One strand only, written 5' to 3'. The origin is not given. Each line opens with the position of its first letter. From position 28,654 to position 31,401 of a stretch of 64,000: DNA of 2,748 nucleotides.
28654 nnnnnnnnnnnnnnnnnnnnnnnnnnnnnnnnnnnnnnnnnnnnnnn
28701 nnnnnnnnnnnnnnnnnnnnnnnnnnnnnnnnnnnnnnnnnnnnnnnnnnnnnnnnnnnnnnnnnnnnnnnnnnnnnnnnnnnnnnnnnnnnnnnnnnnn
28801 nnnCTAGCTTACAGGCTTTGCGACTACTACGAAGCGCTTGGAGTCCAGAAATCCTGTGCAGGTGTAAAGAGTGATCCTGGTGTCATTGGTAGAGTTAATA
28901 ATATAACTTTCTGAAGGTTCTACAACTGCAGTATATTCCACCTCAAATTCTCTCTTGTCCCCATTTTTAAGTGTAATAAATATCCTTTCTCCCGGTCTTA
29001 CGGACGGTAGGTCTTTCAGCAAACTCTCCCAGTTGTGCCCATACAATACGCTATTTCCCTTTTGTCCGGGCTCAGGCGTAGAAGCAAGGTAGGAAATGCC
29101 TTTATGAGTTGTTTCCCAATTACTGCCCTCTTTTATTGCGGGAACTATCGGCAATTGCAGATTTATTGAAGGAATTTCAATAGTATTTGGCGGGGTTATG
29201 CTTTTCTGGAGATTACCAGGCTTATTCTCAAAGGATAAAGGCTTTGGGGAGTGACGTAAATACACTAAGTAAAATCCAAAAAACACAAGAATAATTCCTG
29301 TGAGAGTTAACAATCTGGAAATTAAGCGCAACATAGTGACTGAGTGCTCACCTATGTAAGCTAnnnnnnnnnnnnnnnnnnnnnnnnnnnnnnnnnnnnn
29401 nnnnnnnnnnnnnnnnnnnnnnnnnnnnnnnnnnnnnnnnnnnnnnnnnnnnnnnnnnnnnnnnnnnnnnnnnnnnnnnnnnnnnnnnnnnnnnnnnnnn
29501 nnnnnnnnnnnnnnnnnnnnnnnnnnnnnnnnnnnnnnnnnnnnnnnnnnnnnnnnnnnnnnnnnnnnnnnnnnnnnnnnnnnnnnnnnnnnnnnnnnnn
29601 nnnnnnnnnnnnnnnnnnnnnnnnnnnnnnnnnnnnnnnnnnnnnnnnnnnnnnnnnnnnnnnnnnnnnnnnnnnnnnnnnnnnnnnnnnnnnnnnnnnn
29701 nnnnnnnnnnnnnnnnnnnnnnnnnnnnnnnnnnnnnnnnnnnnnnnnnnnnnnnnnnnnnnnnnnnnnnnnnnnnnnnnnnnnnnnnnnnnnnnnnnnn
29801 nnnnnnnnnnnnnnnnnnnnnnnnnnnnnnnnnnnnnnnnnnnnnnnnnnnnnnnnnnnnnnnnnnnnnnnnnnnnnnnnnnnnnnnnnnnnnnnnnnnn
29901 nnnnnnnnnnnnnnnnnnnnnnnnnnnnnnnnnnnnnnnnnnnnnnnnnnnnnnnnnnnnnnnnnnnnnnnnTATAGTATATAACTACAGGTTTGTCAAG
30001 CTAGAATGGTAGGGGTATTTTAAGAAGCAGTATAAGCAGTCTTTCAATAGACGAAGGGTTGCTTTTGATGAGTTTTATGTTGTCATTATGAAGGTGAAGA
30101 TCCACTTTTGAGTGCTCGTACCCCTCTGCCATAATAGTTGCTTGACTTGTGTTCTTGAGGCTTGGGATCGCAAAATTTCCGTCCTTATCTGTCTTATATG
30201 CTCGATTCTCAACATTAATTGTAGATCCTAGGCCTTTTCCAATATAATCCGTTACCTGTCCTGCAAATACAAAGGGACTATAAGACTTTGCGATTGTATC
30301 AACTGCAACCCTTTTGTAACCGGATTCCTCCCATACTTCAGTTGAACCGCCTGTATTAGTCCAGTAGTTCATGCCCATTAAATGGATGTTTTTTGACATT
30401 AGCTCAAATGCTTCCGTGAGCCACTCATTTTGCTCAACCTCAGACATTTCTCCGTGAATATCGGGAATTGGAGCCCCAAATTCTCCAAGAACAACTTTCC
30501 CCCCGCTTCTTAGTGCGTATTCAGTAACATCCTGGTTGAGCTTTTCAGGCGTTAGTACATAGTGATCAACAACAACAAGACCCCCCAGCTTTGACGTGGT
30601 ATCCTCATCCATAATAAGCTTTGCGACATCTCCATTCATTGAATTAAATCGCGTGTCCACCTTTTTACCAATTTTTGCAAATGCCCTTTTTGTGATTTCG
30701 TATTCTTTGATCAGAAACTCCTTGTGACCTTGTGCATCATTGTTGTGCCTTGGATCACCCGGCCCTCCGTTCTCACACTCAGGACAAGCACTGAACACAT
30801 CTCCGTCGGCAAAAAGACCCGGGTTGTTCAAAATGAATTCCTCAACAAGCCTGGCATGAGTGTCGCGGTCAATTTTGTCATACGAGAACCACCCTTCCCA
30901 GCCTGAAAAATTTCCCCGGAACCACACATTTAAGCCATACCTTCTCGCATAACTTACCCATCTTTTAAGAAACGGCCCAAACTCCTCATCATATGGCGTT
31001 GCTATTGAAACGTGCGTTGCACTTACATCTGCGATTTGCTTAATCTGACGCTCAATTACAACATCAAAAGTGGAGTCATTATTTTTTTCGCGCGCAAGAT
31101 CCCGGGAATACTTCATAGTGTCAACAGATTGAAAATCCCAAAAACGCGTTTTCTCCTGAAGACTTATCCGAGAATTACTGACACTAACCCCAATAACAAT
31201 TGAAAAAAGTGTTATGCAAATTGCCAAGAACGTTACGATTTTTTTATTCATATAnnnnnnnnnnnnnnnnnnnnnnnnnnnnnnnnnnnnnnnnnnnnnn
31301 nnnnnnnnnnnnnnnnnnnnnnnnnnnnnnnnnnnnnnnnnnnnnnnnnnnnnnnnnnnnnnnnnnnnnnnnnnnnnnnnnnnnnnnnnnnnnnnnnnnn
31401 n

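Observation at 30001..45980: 16-kb glycan synthesis/remodelling operon with two unusual fusions (Wzx-GT4 and Dpm1-like GT2 plus processive GT2 synthase)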

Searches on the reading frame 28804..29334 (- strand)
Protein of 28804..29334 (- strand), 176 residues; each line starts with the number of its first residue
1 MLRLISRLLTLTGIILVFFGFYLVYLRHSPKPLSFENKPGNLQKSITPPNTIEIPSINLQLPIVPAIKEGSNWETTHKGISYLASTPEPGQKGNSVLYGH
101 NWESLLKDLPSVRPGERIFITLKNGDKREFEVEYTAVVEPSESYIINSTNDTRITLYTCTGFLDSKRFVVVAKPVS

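Call 5: search_protein_families(library=pfam, proteins=[window:28804-29334:-], max_evalue=0.01)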
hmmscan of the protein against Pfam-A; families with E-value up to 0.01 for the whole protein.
window:28804-29334:- (176 aa): 1 family
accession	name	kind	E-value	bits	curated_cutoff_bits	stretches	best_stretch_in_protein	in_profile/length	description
PF04203.18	Sortase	-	8e-25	87.4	26.6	1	52-175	1-125/125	Sortase domain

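Call 7: search_protein_families(library=ncbifam, proteins=[window:28804-29334:-], max_evalue=0.01)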
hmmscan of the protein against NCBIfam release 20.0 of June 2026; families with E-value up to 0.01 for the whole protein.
window:28804-29334:- (176 aa): 7 families
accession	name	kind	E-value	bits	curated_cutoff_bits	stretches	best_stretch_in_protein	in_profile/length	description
NF033746.1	class_D_sortase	subfamily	6.6e-14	51.9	165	1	51-175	12-134/135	class D sortase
NF058671.1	sortase_SrtD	exception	9e-14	51.6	140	1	51-171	66-184/187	class D sortase, LPxTATN-specific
TIGR01076.1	sortase_fam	subfamily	9.6e-14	51.3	39.35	1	51-173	2-126/136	sortase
NF033745.1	class_C_sortase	subfamily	1.9e-12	47.4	160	1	51-172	95-218/220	class C sortase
TIGR03784.1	marine_sortase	equivalog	5.7e-11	42.3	158.25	1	69-162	67-159/174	class GN sortase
NF033748.1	class_F_sortase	subfamily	5.2e-10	39.2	166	1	47-166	9-140/155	class F sortase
NF033747.1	class_E_sortase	subfamily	3.9e-09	36.7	160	1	51-173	73-204/211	class E sortase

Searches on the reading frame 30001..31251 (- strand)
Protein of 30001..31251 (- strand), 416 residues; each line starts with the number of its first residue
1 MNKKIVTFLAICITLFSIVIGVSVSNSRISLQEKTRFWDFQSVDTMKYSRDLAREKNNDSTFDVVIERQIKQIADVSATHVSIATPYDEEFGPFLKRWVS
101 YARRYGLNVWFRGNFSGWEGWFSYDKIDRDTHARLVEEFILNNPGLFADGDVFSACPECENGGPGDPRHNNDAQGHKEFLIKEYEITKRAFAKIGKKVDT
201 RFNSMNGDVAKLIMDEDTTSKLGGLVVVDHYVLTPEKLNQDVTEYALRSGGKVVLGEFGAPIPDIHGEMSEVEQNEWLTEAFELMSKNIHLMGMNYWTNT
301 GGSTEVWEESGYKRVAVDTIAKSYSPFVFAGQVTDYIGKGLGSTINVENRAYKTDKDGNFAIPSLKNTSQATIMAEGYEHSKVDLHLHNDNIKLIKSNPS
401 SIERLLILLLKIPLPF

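Call 4: search_protein_families(library=pfam, proteins=[window:30001-31251:-], max_evalue=0.01)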
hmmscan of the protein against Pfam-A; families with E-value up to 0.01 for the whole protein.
window:30001-31251:- (416 aa): 0 families

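Call 6: search_protein_families(library=ncbifam, proteins=[window:30001-31251:-], max_evalue=0.01)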
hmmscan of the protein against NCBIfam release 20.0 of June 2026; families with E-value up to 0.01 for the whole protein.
window:30001-31251:- (416 aa): 0 families

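Call 13: search_protein_families(library=pfam, proteins=[window:30001-31251:-], max_evalue=10)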
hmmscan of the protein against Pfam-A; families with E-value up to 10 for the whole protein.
window:30001-31251:- (416 aa): 4 families
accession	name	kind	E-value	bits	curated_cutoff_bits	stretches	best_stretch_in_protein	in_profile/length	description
PF13620.12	CarboxypepD_reg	-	0.014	16.2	32.3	1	331-387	4-69/82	Carboxypeptidase regulatory-like domain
PF13715.12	CarbopepD_reg_2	-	0.017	15.5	32.2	1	349-394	25-71/88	CarboxypepD_reg-like domain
PF20598.4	DUF6795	-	0.024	15.4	27.4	1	348-403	29-84/103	Domain of unknown function (DUF6795)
PF09092.17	Lyase_N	-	0.11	12.8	26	1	22-144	24-136/166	Lyase, N terminal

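Call 34: search_solved_structures(query=A5, max_evalue=10)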
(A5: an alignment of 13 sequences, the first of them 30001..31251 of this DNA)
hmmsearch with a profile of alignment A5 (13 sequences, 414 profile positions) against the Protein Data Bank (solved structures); distinct sequences matched with E-value up to 10: 2.
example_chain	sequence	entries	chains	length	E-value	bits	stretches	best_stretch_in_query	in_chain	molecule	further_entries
5xrw_C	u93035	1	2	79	0.79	11.7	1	203-269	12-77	FliY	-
6ncy_A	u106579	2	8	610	0.89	11.5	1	245-297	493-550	Beta-glucuronidase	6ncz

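Call 58: find_homologous_proteins(query=window:30001-31251:-, max_evalue=0.00001)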
Query window:30001-31251:- (416 aa): 2470 proteins with E <= 0.00001 among 7089 candidates; the best 120 are listed.
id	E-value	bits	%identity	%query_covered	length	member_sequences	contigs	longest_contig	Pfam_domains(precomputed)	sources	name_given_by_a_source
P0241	6.3e-283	956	100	100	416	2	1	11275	-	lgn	-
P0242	3.9e-158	545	58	100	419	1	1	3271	-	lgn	-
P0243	4.2e-157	542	62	51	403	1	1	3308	-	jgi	jgi:uncharacterized protein YbbK (DUF523 family)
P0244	2.1e-154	533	56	100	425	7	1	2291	PF13620.13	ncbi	-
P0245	2.0e-153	529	57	99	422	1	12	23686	-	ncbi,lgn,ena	-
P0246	5.0e-150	518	56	98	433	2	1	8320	-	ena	-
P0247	1.4e-147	510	56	98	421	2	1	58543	-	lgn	-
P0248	7.9e-143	495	52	99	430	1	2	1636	-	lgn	-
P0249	4.1e-142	492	56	94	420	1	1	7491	-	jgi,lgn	-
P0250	4.2e-140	486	54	90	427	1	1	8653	-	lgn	-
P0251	4.5e-139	482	56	88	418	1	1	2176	PF13620.13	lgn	-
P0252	4.9e-138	479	56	88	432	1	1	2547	PF13620.13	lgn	-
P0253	5.8e-138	479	53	99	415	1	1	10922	-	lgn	-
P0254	1.7e-137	477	54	97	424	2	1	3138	PF13620.13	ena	-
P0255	6.2e-137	475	54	87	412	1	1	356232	-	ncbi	-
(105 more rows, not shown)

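Call 66: predict_structure(alignment_id=A7)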
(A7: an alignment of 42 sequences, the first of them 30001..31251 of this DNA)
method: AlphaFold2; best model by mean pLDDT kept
length: 416 residues; sequences in the alignment: 42
mean_pLDDT: 89.8   pTM: 0.85
mean pLDDT of the five models: 89.8, 89.4, 89.2, 88.1, 85.5
residues with pLDDT >= 90: 306; 70-90: 79; 50-70: 18; < 50: 13
segments of 3 or more residues with pLDDT < 50: 25-32, 263-266
pLDDT, mean of each block of 10 residues (from residue 1): 85 87 52 77 85 91 95 97 95 97 98 92 91 97 98 83 78 92 96 98 92 96 95 93 97 92 61 93 96 91 83 93 95 93 93 94 94 97 88 93 85 64
secondary structure, 60 per line:
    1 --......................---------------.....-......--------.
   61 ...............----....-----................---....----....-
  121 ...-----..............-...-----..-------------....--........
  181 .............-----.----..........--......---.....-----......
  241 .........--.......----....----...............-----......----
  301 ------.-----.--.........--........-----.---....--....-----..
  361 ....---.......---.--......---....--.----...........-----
elements in order: H3-24 E40-44 H46-51 H60-75 E80-83 H89-104 E108-111 H116-119 H129-142 H167-170 H173-193 E204-206 H207-213 H216-221 E225-229 H235-249 E252-258 H263-266 H271-285 E291-296 H316-324 E327-334 E344-347 E350-353 E359-364 E368-374 E381-386 E390-393 H401-411
